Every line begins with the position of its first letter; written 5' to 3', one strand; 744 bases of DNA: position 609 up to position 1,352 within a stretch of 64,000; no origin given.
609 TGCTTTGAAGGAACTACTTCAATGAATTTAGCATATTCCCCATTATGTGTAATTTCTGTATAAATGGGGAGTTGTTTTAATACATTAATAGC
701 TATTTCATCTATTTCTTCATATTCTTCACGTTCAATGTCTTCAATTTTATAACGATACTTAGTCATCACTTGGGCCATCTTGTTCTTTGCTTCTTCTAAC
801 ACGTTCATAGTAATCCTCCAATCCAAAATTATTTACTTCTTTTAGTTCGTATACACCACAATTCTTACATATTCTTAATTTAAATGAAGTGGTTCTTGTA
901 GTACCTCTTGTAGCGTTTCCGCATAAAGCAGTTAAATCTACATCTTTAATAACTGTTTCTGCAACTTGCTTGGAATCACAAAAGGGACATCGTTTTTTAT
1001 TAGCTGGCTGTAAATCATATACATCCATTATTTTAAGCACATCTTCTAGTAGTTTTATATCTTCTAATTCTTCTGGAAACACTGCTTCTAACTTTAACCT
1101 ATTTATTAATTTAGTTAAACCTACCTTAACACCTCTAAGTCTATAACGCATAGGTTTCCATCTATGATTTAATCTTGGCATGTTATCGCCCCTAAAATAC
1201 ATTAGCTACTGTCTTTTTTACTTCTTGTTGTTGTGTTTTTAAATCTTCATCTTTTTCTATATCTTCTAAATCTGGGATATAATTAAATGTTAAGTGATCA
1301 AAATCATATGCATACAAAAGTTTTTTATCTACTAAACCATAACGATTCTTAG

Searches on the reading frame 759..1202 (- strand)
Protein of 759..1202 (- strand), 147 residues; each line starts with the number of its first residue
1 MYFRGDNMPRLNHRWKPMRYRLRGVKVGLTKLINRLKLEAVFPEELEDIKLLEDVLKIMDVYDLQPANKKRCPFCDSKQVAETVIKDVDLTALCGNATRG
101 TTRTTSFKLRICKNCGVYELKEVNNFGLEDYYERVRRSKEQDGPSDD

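Call 97: search_protein_families(library=pfam, alignment_id=A10, max_evalue=0.0001)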
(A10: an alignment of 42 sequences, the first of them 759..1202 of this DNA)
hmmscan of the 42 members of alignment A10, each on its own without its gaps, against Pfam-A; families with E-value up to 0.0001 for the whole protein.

A. member 1, window:759-1202:- (147 aa): 0 families

B. families by the number of members that match (of 42 scanned): 29 families (the first 25 are shown)
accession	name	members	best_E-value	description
PF02839.19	CBM_5_12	4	2.1e-96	Carbohydrate-binding module family 5/12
PF13385.13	Laminin_G_3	3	1.4e-27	Concanavalin A-like lectin/glucanases superfamily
PF13597.11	NRDD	1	1.7e-145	Anaerobic ribonucleoside-triphosphate reductase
PF14239.11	RRXRR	1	3.4e-65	RRXRR protein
PF13353.11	Fer4_12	1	5.6e-49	4Fe-4S single cluster domain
PF25185.1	Tad3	1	2.9e-30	Type I Thoeris inhibitor Tad3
PF01145.31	Band_7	1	1.5e-28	SPFH domain / Band 7 family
PF01385.25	OrfB_IS605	1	1.2e-26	Probable transposase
PF05860.19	TPS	1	7.3e-25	TPS secretion domain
PF07282.18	Cas12f1-like_TNB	1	4.3e-24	Cas12f1-like, TNB domain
PF03477.21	ATP-cone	1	1.8e-21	ATP cone domain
PF00176.29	SNF2-rel_dom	1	3e-21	SNF2-related domain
PF00692.24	dUTPase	1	1.9e-19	dUTPase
PF03796.21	DnaB_C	1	2.3e-16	DnaB-like helicase C terminal domain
PF12323.14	HTH_OrfB_IS605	1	5.2e-16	Helix-turn-helix domain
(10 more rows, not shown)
